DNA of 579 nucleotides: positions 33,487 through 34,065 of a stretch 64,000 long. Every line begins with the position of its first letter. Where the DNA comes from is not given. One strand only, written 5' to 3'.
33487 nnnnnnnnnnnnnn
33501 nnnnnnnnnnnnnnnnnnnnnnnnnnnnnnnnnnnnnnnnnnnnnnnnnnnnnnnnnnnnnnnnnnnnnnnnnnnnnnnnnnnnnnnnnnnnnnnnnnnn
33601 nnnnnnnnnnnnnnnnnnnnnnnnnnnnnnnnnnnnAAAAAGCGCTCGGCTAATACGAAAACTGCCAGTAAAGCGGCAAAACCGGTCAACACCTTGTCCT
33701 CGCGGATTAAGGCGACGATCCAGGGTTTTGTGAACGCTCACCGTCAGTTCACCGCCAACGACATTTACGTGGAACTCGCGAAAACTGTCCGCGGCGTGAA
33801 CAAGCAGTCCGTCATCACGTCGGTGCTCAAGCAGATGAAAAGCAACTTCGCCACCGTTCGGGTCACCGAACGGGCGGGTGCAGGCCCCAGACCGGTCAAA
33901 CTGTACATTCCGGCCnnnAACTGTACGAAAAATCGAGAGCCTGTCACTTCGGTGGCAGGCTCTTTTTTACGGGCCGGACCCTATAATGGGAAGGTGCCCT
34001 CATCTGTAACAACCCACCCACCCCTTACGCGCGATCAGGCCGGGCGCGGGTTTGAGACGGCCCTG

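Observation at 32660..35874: Histone-H1-like KKPAAKK-repeat protein with a 500-bp AT-rich leader, followed directly by an orphan N6-adenine DNA methyltransferase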

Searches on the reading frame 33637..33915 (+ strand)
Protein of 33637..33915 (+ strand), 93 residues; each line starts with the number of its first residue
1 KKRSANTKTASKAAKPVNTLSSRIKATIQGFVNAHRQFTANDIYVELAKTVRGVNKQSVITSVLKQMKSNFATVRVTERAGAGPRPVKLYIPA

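Call 11: find_homologous_proteins(query=window:33679-33915:+, max_evalue=0.01)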
Query seq(79 aa) (79 aa): 1 proteins with E <= 0.01 among 1 candidates.
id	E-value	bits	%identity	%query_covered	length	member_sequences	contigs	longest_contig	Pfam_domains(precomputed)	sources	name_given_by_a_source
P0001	8.0e-23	97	68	94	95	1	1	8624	-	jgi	jgi:Fe2+ or Zn2+ uptake regulation protein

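Call 12: search_protein_families(library=pfam, proteins=[window:33637-33915:+], max_evalue=10)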
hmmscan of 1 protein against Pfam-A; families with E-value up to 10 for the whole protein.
seq(93 aa): 2 families
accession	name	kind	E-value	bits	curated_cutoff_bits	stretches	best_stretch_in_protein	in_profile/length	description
PF08388.16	GIIM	-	0.025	15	23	1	9-52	13-56/80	Group II intron, maturase-specific domain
PF03354.21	TerL_ATPase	-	0.35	11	23.7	1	6-76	32-104/178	Terminase large subunit, ATPase domain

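Call 14: find_encoding_contigs(protein=P0001, flank=10000)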
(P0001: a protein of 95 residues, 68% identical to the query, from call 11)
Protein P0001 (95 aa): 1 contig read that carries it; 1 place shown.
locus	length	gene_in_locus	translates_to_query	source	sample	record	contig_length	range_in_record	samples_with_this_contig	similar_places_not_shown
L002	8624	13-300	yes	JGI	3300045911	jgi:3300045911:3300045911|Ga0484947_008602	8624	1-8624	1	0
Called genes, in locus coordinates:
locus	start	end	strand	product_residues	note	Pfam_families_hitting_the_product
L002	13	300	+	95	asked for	-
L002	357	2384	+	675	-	PF02384:N6_Mtase, PF01170:UPF0020 (weak), PF20473:MmeI_Mtase (faint), PF07669:Eco57I, PF22837:M_Eco57I_C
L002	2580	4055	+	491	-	-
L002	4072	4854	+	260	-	-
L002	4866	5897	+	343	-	PF00551:Formyl_trans_N, PF02911:Formyl_trans_C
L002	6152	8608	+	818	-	PF00521:DNA_topoisoIV, PF03989:DNA_gyraseA_C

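Call 29: predict_structure(alignment_id=A2)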
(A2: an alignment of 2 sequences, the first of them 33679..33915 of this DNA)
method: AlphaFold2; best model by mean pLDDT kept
length: 79 residues; sequences in the alignment: 2
mean_pLDDT: 76.5   pTM: 0.63
mean pLDDT of the five models: 76.5, 72.9, 69.8, 67.8, 67.2
residues with pLDDT >= 90: 0; 70-90: 60; 50-70: 17; < 50: 2
segments of 3 or more residues with pLDDT < 50: none
pLDDT, mean of each block of 10 residues (from residue 1): 68 84 84 83 83 72 65 72
secondary structure, 60 per line:
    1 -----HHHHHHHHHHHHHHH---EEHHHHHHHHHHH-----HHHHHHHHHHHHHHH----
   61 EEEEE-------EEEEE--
elements in order: H6-20 H26-36 H42-56 E61-65 E73-77

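Call 30: search_protein_representatives(alignment_id=A2)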
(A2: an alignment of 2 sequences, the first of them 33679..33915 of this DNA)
Query: 2 sequences, 79 profile positions. Proteins with E-value up to 0.001 (for the whole library): 57; up to 1e-10: 46; up to 1e-30: 12. The best 57 are listed.
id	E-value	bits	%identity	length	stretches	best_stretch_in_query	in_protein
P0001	4.1e-45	168.0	-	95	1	3-78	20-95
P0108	2.4e-36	139.9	-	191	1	2-77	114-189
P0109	2.2e-35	136.8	-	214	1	5-77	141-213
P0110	9.7e-35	134.7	-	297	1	3-78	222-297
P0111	8.3e-34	131.7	-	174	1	4-79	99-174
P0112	3.5e-33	129.7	-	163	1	4-79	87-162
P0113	2.7e-32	126.9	-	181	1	4-77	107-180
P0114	5.5e-32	125.9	-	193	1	4-77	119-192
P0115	1.3e-31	124.7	-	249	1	4-78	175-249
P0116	1.6e-31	124.4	-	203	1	5-79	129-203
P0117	2.1e-31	124.1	-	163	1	3-77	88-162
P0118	2.9e-31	123.6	-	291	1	2-79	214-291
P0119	2.1e-30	120.8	-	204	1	5-79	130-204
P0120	7.0e-30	119.1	-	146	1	5-79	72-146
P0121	1.0e-29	118.6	-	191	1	5-78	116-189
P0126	1.3e-27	111.9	-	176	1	4-79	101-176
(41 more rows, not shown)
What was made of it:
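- In 54 of the 55 short ones the domain is at the C-terminal end (call 30).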

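Call 39: find_related_loci(query=A4, collection=genome_contigs, flank=6000)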
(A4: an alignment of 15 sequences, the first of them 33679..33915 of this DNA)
Query A4 (79 aa) in genome_contigs; peptide patterns used: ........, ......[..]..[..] (x = any residue, [..] = any of these).
67 stretches matched a pattern; 18 encode a relative of the query (tblastn E <= 1e-3); 18 distinct loci.
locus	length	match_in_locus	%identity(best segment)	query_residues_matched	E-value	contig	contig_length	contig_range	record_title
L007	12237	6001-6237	59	1-79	5e-29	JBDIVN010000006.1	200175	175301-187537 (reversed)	MAG: Vampirovibrionales bacterium isolate Bin_14 NODE_48_length_200175_cov_9.361963, whole genome shotgun sequence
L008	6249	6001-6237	61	1-79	4e-29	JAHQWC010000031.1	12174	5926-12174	MAG: Vampirovibrio sp. isolate MAG.114 Posi_114-P19938, whole genome shotgun sequence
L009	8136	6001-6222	66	5-78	4e-29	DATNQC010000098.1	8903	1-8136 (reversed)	MAG TPA_asm: Oculatellaceae cyanobacterium isolate SMAG_U16497 k141_342374, whole genome shotgun sequence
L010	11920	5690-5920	60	3-79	8e-29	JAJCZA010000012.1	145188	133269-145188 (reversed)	MAG: Vampirovibrionales bacterium isolate OFTM381 OFTM381_11, whole genome shotgun sequence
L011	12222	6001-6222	68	5-78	1e-28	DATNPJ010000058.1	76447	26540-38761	MAG TPA_asm: Coleofasciculaceae cyanobacterium isolate SMAG_U16478 k141_202565, whole genome shotgun sequence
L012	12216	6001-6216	65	5-76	7e-29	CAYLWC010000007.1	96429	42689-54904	MAG TPA_asm: uncultured Vampirovibrionales bacterium isolate SRP144015_co1_126 genome assembly, contig: NODE_117_length_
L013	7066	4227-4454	59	4-79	2e-28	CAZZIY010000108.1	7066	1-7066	MAG TPA_asm: uncultured Vampirovibrionales bacterium isolate SRP124364_co1_423 genome assembly, contig: NODE_13121_lengt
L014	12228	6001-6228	59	4-79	2e-28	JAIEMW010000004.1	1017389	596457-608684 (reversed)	MAG: Cyanobacteriota bacterium isolate co.spades.CONCOCT.2.5kb_148 c_000000000002, whole genome shotgun sequence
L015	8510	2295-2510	64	5-76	4e-28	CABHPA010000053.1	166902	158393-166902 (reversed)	MAG: Candidatus Melainabacteria bacterium isolate Melainabacteria_sp_nbed3b74 genome assembly, contig: NODE_254_length_1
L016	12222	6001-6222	64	5-78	4e-28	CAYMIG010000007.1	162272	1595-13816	MAG TPA_asm: uncultured Vampirovibrionales bacterium isolate SRP290908_co2_77 genome assembly, contig: NODE_69_length_16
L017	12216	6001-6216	65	5-76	1e-27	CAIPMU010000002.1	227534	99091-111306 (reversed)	MAG: Vampirovibrio chlorellavorus isolate Umea1_bin-2013 genome assembly, contig: bin-2013:02/20, whole genome shotgun s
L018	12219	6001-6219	63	4-76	3e-27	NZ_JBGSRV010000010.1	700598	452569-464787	MAG: Vampirovibrio sp. isolate JTS-AC367 k141_2988760, whole genome shotgun sequence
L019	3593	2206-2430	60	4-78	1e-26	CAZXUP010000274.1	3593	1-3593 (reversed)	MAG TPA_asm: uncultured Vampirovibrionales bacterium isolate SRP344714_co2_442 genome assembly, contig: NODE_65951_lengt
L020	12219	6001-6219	60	4-76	2e-26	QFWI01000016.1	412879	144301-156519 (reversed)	MAG: Vampirovibrio chlorellavorus isolate Vc_AZ_2 Contig16, whole genome shotgun sequence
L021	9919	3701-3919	62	4-76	2e-26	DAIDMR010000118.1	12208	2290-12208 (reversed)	MAG TPA_asm: Vampirovibrio sp. isolate clean456 k141_432820, whole genome shotgun sequence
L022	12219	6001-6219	60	4-76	5e-26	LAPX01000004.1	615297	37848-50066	Vampirovibrio chlorellavorus isolate NCIMB 11383 contig_4, whole genome shotgun sequence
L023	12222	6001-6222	54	5-78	9e-24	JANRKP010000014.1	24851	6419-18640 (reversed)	MAG: Candidatus Melainabacteria bacterium isolate bins.493 k141_169738, whole genome shotgun sequence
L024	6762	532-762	49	5-78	2e-17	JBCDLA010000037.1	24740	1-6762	MAG: Cyanobacteria bacterium P01_H01_bin.74 k141_1659009_length_24740_cov_13.0000, whole genome shotgun sequence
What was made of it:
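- Tried and rejected: A 15-sequence alignment worked (call 39).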

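Call 48: predict_structure(alignment_id=A3)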
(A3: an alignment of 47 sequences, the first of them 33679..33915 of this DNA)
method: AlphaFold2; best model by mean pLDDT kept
length: 79 residues; sequences in the alignment: 47
mean_pLDDT: 91.9   pTM: 0.79
mean pLDDT of the five models: 91.9, 90.5, 89.5, 89.0, 86.7
residues with pLDDT >= 90: 65; 70-90: 11; 50-70: 2; < 50: 1
segments of 3 or more residues with pLDDT < 50: none
pLDDT, mean of each block of 10 residues (from residue 1): 78 96 96 93 95 96 90 93
secondary structure, 60 per line:
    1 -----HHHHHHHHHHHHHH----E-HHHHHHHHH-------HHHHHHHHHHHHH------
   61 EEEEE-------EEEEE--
elements in order: H6-19 H26-34 H42-54 E61-65 E73-77
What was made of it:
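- Checked: The last ~80 aa are non-repetitive and fold as a domain (calls 29, 48).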

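Call 51: fold_search(model_id=the predicted structure, library=pdb)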
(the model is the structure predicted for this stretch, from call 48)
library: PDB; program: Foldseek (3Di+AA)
matches with E <= 10: 794; with E <= 0.001: 0
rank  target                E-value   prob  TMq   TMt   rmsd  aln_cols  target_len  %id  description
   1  2mh2_MODEL_1_A        1.6e-02  1.00  0.55  0.64   3.6        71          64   17  Structural insights into the DNA recognition and protein interaction domains reveal fundamental homologous DNA (released 2014-04-16)
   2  9ire_A                2.0e-02  1.00  0.57  0.34   3.3        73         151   15  CRYSTAL STRUCTURE OF Bacillus cereus FERRIC UPTAKE REGULATOR (released 2025-07-23)
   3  2fe3_B                2.1e-02  1.00  0.57  0.36   3.7        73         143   19  The crystal structure of bacillus subtilis PerR-Zn reveals a novel Zn(Cys)4 Structural redox switch (released 2006-12-19)
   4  6abt_A                2.8e-02  1.00  0.69  0.58   2.8        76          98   14  Crystal structure of transcription factor from Listeria monocytogenes (released 2019-06-05)
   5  9h88_A                2.8e-02  0.99  0.59  0.46   4.3        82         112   10  Crystal structure of LmrR variant V15aY-RNYW with Val15 replaced by 3-aminotyrosine and evolved as Friedel-Crafts alky (released 2025-04-30)
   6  6eu2_O                3.2e-02  0.98  0.52  0.11   4.5        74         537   15  Apo RNA Polymerase III - open conformation (oPOL3) (released 2018-01-17)
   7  2fe3_A                3.4e-02  0.99  0.57  0.36   3.8        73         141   19  The crystal structure of bacillus subtilis PerR-Zn reveals a novel Zn(Cys)4 Structural redox switch (released 2006-12-19)
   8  4i7h_A                3.8e-02  0.99  0.57  0.34   4.5        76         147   16  Structural basis for peroxide sensing and gene regulation by PerR from Streptococcus pyogenes (released 2013-05-08)
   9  7z1l_O                4.1e-02  0.98  0.53  0.10   4.3        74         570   15  Structure of yeast RNA Polymerase III Pre-Termination Complex (PTC) (released 2022-08-31)
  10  2xig_A                4.1e-02  0.95  0.53  0.31   8.8        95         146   17  The structure of the Helicobacter pylori ferric uptake regulator Fur reveals three functional metal binding sites (released 2011-01-19)
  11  6abq_A                4.4e-02  0.98  0.58  0.45   5.4        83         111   16  Crystal structure of transcription factor from Listeria monocytogenes (released 2019-06-05)
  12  4lmy_B                4.4e-02  0.98  0.56  0.33   4.3        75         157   16  Structure of GAS PerR-Zn-Zn (released 2014-04-02)
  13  9qbd_B                4.6e-02  0.99  0.61  0.48   4.8        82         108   10  Crystal structure of Brachyspira hampsonii PadR with Leu88 replaced by 3-aminotyrosine (released 2026-03-11)
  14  7q34_C                5.0e-02  0.99  0.61  0.50   3.6        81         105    9  Crystal structure of the multidrug binding transcriptional regulator LmrR in complex squaraine dye (released 2022-06-01)
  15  5zi8_B                5.0e-02  0.98  0.57  0.47   4.0        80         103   12  Crystal structure of the PadR-family transcriptional regulator Rv3488 of Mycobacterium tuberculosis H37Rv in complex w (released 2018-10-17)
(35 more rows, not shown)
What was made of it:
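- The closest folds are the DNA-binding domains of Fur/PerR, PadR and MecI repressors (call 51).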

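Call 75: search_protein_families(library=pfam, proteins=[L014:6367-8298:+, L013:4594-6525:+, L024:768-2132:+, L023:3478-4716:+, L023:1494-3353:+, L014:8879-10459:-], max_evalue=0.001)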
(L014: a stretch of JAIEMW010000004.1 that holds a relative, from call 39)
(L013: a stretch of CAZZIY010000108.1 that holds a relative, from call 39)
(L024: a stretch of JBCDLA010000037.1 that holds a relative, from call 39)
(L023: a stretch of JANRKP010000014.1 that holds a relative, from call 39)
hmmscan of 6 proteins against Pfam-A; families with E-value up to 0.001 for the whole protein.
L014:6367-8298:+ (643 aa): 0 families

L013:4594-6525:+ (643 aa): 0 families

L024:768-2132:+ (454 aa): 2 families
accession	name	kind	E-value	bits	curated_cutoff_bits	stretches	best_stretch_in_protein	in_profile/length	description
PF00006.31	ATP-synt_ab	-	2.7e-82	276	29.5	1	160-369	1-213/213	ATP synthase alpha/beta family, nucleotide-binding domain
PF18269.6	T3SS_ATPase_C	-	3.4e-25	88.1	22.7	1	377-447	2-72/72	T3SS EscN ATPase C-terminal domain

L023:3478-4716:+ (412 aa): 1 family
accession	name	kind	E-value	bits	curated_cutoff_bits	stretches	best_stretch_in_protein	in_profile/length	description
PF01935.23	DUF87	-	1.4e-12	48.6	23.2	1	37-208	27-184/220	Helicase HerA, central domain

L023:1494-3353:+ (619 aa): 3 families
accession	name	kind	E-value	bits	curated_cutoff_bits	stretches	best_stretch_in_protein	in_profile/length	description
PF00092.34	VWA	-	2.2e-12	48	23.8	1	497-598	74-174/174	von Willebrand factor type A domain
PF13519.12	VWA_2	-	1.2e-08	35.9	27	1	411-532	17-107/107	von Willebrand factor type A domain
PF05762.20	VWA_CoxE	-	0.0001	22.3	26.4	0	255-275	52-73/222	VWA domain containing CoxE-like protein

L014:8879-10459:- (526 aa): 2 families
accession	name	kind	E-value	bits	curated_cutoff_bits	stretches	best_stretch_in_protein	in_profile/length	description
PF00883.26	Peptidase_M17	-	1.6e-74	251.4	25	1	206-518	2-309/310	Cytosol aminopeptidase family, catalytic domain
PF02789.23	Peptidase_M17_N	-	6.7e-12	45.9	23.4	1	35-156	1-121/129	Cytosol aminopeptidase family, N-terminal domain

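Call 78: search_solved_structures(query=A3, max_evalue=10)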
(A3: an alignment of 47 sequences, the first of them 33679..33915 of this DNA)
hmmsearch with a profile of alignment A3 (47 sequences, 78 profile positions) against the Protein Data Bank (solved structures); distinct sequences matched with E-value up to 10: 3.
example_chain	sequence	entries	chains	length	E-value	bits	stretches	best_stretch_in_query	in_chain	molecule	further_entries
7ooc_N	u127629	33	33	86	0.43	14.3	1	5-37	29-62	30S ribosomal protein S15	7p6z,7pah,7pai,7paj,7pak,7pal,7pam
9o0l_A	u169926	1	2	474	4.9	10.9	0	11-42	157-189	Coiled-coil domain-containing protein 6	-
9o04_A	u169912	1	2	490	6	10.6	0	11-42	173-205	Coiled-coil domain-containing protein 6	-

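Call 79: search_protein_families(library=pfam, alignment_id=A3, max_evalue=1)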
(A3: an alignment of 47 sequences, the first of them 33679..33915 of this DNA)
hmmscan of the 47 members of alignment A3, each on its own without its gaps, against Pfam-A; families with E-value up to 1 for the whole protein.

A. member 1, window:33679-33915:+ (79 aa): 1 family
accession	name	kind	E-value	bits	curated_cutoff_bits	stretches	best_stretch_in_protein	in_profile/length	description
PF08388.16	GIIM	-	0.22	12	23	1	3-38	21-56/80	Group II intron, maturase-specific domain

B. families by the number of members that match (of 47 scanned): 59 families (the first 25 are shown)
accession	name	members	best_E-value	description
PF24706.1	DUF7669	26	0.00063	Domain of unknown function (DUF7669)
PF01475.25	FUR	11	0.022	Ferric uptake regulator family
PF14848.11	HU-DNA_bdg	6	0.019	DNA-binding domain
PF07899.16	Frigida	5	0.096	Frigida-like protein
PF03962.21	Mnd1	3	0.078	Mnd1 HTH domain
PF10826.14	DUF2551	3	0.079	Protein of unknown function (DUF2551)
PF19993.5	DO-GTPase2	3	0.12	Double-GTPase 2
PF02912.23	Phe_tRNA-synt_N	3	0.15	Aminoacyl tRNA synthetase class II, N-terminal domain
PF11351.13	GTA_holin_3TM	2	0.0014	Holin of 3TMs, for gene-transfer release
PF15058.11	Speriolin_N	2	0.011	Speriolin N terminus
PF18634.6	RXLR_WY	2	0.016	RXLR phytopathogen effector protein WY-domain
PF21371.2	Apc5_N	2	0.034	Anaphase-promoting complex subunit 5, N-terminal domain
PF05994.16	FragX_IP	2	0.038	Cytoplasmic Fragile-X interacting family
PF06825.17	HSBP1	2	0.046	Heat shock factor binding protein 1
PF23084.1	KH_PARP14_1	2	0.07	PARP14, first type I KH domain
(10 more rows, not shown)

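Call 80: search_protein_families(library=pfam, proteins=[P0114, P0117, P0120, P0109, P0111, P0126, L022:5740-6228:+], max_evalue=1)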
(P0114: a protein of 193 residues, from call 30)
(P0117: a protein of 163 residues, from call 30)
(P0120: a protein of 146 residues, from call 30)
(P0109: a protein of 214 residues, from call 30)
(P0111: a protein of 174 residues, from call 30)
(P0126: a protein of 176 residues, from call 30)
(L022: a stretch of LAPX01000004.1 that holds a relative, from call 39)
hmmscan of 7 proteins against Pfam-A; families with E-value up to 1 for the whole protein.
P0114 (193 aa): 3 families
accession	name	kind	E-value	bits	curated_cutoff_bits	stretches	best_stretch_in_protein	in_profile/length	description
PF07382.16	HC2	-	1.5e-06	28.9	40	1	25-118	44-139/194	Histone H1-like nucleoprotein HC2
PF12950.13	TaqI_C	-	0.064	14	26.5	1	110-161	34-82/118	TaqI-like C-terminal specificity domain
PF24706.1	DUF7669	-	0.52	11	23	1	125-163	6-44/75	Domain of unknown function (DUF7669)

P0117 (163 aa): 6 families
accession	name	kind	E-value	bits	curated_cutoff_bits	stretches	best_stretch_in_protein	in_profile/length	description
PF17208.8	RBR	-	0.00036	21.6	24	1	23-50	20-47/57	RNA binding Region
PF24706.1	DUF7669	-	0.0047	17.6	23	1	95-133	6-44/75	Domain of unknown function (DUF7669)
PF18634.6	RXLR_WY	-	0.044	14.1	26.7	1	104-124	6-26/51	RXLR phytopathogen effector protein WY-domain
PF10737.14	GerPC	-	0.058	13.8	22.4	1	77-140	65-128/174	Spore germination protein GerPC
PF14848.11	HU-DNA_bdg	-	0.1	13.1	30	1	88-139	8-58/124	DNA-binding domain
PF21371.2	Apc5_N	-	0.11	13.1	27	1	89-147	61-118/138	Anaphase-promoting complex subunit 5, N-terminal domain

P0120 (146 aa): 2 families
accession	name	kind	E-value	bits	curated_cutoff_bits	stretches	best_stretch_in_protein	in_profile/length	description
PF04614.17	Pex19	-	0.025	14.7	22.2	1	46-123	45-115/249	Pex19 protein family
PF02178.24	AT_hook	-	0.042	14.1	17.4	1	37-47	2-12/13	AT hook motif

P0109 (214 aa): 2 families
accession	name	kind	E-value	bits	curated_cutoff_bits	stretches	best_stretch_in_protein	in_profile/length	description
PF13565.12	HTH_32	-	0.53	11.3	33.7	0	17-37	9-28/73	Homeodomain-like domain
PF04614.17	Pex19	-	0.84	9.7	22.2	0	92-192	36-115/249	Pex19 protein family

P0111 (174 aa): 3 families
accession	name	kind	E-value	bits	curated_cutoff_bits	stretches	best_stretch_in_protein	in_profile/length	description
PF14362.11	DUF4407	-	0.074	12.8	31.3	1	28-119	147-232/297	Domain of unknown function (DUF4407)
PF20069.4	DUF6465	-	0.16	12.5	26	1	35-143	2-103/130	Family of unknown function (DUF6465)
PF04614.17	Pex19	-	0.57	10.3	22.2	0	41-151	28-115/249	Pex19 protein family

P0126 (176 aa): 3 families
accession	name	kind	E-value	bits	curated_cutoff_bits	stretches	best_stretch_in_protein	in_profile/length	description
PF24706.1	DUF7669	-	0.0045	17.6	23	1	110-145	9-44/75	Domain of unknown function (DUF7669)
PF11610.13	Ste5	-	0.02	15.4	27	0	61-76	13-28/30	Scaffold protein Ste5, Fus3-binding region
PF02178.24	AT_hook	-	0.042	14.2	17.4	2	37-48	1-12/13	AT hook motif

L022:5740-6228:+ (162 aa): 7 families
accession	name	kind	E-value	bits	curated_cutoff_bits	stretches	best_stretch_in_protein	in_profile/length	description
PF24706.1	DUF7669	-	0.0019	18.8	23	1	94-132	6-44/75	Domain of unknown function (DUF7669)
PF10737.14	GerPC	-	0.024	15.1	22.4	1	75-139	64-128/174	Spore germination protein GerPC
PF14848.11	HU-DNA_bdg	-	0.025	15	30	1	87-133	8-54/124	DNA-binding domain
PF18634.6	RXLR_WY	-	0.066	13.5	26.7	1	103-123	4-26/51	RXLR phytopathogen effector protein WY-domain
PF17208.8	RBR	-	0.072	14.2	24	1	26-51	22-48/57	RNA binding Region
PF16728.10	DUF5066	-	0.14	11.8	27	1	56-133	10-87/222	Domain of unknown function (DUF5066)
PF21371.2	Apc5_N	-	0.18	12.4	27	1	88-146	61-118/138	Anaphase-promoting complex subunit 5, N-terminal domain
